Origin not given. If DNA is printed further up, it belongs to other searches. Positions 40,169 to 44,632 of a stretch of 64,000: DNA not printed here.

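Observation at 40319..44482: One 1387-aa ORF fuses a cytoplasmic GT2, a WbaP-like phosphoglycosyltransferase with degenerate active-site motifs, a long beta-propeller region and a T9SS/FlgD-Ig-like secretion tail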

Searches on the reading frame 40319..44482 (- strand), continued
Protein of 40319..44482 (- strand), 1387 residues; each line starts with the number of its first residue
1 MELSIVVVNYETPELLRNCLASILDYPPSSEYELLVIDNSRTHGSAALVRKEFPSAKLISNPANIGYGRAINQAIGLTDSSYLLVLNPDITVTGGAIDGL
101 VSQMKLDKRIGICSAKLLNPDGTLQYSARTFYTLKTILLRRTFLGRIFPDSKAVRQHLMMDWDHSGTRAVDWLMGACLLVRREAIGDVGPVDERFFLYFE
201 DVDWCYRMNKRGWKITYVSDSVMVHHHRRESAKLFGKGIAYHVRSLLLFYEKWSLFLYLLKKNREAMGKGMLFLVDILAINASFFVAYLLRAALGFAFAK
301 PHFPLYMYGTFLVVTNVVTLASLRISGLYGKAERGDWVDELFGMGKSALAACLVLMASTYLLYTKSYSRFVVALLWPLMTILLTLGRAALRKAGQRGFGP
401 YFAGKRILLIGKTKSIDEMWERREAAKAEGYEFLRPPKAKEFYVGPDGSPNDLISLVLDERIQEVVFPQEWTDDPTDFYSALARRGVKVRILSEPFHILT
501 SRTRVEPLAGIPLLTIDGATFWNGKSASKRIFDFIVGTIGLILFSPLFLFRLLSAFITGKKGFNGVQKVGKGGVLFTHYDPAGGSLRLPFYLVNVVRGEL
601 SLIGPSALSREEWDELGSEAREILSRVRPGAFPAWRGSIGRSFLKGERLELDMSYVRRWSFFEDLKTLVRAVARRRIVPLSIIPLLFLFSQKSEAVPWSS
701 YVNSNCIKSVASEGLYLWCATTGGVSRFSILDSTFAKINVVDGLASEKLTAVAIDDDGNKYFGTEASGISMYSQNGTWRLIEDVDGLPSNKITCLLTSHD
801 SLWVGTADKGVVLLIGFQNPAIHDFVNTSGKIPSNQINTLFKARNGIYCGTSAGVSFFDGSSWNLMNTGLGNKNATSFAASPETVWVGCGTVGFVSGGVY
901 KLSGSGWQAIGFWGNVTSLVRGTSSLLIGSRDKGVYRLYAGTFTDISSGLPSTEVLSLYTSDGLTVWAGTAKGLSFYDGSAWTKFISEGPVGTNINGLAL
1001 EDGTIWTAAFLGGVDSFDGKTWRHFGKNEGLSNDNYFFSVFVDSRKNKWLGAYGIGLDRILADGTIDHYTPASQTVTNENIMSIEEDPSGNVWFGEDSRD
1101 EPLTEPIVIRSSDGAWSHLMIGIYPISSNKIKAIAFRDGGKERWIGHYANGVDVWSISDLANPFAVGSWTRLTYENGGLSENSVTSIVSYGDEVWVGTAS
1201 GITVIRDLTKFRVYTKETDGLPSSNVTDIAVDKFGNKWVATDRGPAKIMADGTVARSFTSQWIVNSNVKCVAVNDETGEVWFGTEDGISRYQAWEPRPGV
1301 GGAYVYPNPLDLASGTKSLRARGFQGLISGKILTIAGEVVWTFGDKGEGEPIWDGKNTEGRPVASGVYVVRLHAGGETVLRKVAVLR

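Call 21: search_solved_structures(query=window:40322-44482:-, max_evalue=0.01, show_alignments=3)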
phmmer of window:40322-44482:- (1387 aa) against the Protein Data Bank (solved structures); distinct sequences matched with E-value up to 0.01: 9.
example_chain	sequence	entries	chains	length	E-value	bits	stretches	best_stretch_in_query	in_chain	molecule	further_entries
4a2l_A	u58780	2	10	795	5.2e-25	90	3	1029-1292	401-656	TWO-COMPONENT SYSTEM SENSOR HISTIDINE KINASE/RESPONSE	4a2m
3v9f_A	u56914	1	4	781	1.9e-16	61.6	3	1129-1288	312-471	Two-component system sensor histidine kinase/response regulator, hybrid (One-component sys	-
3ott_A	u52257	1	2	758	4.2e-08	34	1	966-1291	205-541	Two-component system sensor histidine kinase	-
3va6_A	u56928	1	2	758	4.2e-08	34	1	966-1291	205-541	Two-component system sensor histidine kinase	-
30us_A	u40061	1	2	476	3.2e-07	31.1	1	591-672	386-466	UDP-Gal::undecaprenolphosphate Gal-1-P transferase WbaP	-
9s7s_A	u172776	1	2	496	3.9e-07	30.8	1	591-672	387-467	UDP-Gal::undecaprenolphosphate Gal-1-P transferase WbaP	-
30wc_A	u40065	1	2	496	3.9e-07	30.8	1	591-672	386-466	Undecaprenyl-phosphate galactose phosphotransferase WbaP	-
9s8l_A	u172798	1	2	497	4e-07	30.7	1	591-672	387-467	UDP-Gal::undecaprenolphosphate Gal-1-P transferase WbaP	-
8t53_A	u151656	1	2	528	8.4e-06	26.3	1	591-671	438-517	Undecaprenyl-phosphate galactose phosphotransferase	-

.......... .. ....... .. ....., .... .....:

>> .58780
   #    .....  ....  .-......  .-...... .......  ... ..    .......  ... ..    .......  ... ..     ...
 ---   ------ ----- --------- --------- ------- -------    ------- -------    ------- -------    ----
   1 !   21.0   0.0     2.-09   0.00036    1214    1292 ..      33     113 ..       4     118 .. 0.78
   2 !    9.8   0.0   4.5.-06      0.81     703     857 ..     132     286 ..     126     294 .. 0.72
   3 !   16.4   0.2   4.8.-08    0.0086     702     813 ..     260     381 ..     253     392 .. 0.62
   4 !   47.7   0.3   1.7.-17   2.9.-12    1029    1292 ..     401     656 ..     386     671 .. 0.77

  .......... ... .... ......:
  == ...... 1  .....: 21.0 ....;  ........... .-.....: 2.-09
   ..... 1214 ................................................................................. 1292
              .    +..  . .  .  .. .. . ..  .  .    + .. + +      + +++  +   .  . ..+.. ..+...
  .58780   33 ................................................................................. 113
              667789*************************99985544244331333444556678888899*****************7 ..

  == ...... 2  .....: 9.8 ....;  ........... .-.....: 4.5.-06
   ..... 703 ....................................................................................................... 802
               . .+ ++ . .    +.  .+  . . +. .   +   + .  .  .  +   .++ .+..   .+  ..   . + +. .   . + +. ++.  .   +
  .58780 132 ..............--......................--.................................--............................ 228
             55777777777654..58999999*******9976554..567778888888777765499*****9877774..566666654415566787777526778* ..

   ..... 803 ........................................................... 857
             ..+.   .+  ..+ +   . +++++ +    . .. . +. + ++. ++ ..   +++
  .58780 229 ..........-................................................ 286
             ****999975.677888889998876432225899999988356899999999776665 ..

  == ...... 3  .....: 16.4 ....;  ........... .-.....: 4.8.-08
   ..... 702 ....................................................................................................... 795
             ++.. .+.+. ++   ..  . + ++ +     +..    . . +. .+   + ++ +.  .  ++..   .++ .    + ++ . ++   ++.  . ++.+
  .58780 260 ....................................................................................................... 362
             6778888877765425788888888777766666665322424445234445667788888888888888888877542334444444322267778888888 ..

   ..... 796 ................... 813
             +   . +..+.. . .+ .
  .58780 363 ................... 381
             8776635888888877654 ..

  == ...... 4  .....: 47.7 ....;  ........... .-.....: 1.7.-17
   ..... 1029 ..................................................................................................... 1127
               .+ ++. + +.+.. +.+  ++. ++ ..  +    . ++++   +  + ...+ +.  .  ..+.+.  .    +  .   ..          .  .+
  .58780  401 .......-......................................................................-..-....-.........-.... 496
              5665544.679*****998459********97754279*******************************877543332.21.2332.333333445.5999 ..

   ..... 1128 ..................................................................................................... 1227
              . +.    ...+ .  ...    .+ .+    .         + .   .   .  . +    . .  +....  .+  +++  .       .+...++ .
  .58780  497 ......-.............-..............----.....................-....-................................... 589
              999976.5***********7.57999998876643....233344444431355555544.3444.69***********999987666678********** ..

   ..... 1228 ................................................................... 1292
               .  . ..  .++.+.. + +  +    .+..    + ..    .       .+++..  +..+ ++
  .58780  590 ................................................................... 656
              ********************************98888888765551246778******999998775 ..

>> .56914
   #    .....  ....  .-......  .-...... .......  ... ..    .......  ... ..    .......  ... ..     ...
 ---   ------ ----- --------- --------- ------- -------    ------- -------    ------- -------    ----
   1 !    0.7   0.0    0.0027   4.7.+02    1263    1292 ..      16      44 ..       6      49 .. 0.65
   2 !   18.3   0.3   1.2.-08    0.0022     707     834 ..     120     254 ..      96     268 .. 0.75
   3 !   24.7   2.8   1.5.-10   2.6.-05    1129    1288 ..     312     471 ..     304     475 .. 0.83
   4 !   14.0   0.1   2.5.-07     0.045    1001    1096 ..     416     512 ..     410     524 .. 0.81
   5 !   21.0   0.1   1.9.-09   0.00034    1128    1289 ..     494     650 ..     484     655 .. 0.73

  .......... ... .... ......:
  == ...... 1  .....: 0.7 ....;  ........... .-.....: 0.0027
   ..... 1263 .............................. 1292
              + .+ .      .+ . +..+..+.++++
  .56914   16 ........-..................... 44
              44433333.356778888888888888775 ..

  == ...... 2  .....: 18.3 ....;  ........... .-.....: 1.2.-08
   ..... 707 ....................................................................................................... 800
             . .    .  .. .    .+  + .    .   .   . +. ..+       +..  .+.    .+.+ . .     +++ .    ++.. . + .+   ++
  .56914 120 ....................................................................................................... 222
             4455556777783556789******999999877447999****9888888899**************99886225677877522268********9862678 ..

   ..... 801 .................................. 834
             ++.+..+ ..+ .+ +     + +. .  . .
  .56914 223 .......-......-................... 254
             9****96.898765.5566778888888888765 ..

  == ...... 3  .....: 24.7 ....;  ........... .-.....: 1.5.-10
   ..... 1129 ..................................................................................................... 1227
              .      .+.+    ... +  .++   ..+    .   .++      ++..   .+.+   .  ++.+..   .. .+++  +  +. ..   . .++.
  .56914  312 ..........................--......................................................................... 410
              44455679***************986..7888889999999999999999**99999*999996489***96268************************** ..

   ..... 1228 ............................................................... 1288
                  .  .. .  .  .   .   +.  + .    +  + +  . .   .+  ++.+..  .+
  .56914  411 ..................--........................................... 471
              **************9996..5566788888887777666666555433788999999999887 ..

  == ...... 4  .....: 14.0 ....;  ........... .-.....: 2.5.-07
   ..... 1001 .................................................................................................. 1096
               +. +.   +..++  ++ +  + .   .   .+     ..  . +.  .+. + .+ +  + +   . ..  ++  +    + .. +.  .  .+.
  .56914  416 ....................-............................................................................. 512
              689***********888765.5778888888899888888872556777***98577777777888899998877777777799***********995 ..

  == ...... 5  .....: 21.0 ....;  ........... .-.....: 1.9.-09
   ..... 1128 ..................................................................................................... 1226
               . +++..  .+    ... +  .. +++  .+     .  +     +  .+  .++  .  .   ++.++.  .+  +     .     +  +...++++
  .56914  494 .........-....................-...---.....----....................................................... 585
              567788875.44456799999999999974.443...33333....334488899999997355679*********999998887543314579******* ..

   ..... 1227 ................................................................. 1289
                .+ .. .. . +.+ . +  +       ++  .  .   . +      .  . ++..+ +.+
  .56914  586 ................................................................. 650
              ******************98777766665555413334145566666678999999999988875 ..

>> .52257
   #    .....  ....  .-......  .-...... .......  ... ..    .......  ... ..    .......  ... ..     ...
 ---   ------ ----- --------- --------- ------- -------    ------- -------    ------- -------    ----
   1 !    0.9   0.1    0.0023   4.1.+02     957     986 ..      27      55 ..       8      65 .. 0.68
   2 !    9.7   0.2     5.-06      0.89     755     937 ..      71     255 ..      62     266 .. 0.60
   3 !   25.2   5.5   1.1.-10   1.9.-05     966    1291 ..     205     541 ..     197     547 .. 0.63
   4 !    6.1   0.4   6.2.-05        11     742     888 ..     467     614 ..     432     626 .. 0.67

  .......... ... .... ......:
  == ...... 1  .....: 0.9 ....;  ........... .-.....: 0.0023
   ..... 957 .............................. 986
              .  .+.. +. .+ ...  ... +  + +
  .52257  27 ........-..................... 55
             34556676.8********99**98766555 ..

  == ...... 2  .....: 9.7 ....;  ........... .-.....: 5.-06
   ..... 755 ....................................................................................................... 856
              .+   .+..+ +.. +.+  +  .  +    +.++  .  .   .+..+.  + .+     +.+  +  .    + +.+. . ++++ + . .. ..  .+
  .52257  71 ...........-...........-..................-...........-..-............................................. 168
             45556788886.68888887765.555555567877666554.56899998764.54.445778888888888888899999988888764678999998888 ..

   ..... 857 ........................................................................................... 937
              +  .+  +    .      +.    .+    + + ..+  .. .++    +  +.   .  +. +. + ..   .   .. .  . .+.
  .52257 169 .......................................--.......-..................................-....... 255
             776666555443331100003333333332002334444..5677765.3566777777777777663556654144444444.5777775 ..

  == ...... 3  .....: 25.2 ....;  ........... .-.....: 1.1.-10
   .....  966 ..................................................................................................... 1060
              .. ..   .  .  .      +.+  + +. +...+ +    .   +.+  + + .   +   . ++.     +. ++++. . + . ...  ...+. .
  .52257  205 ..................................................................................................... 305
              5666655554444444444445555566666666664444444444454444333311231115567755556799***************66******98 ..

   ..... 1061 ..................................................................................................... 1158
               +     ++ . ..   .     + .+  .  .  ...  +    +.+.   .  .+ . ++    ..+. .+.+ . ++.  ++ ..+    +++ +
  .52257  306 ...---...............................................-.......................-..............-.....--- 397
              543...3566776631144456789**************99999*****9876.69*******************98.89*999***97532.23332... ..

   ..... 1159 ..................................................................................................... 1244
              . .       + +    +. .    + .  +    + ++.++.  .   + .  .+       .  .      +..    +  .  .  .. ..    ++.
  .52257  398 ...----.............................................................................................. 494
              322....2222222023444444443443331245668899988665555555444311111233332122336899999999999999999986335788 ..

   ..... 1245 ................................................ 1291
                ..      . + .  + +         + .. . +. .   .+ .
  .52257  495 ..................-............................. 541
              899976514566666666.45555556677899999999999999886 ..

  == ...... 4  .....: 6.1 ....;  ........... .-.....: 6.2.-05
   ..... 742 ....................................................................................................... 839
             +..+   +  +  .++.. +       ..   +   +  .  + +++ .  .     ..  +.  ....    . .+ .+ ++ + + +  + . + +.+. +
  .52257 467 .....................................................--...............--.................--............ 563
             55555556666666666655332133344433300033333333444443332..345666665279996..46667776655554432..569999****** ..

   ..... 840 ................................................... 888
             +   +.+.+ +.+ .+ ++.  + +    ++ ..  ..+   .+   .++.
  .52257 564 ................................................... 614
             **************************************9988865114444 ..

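Call 66: list_cluster_members(proteins=[P0001])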
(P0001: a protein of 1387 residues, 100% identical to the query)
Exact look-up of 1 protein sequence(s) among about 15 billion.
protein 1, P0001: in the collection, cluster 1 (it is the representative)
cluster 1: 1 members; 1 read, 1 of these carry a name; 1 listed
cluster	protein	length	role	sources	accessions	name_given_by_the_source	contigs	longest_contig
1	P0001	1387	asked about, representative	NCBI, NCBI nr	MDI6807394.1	MAG: glycosyltransferase [Candidatus Eisenbacteria bacterium] | glycosyltransferase [Candidatus Eisenbacteria bacterium]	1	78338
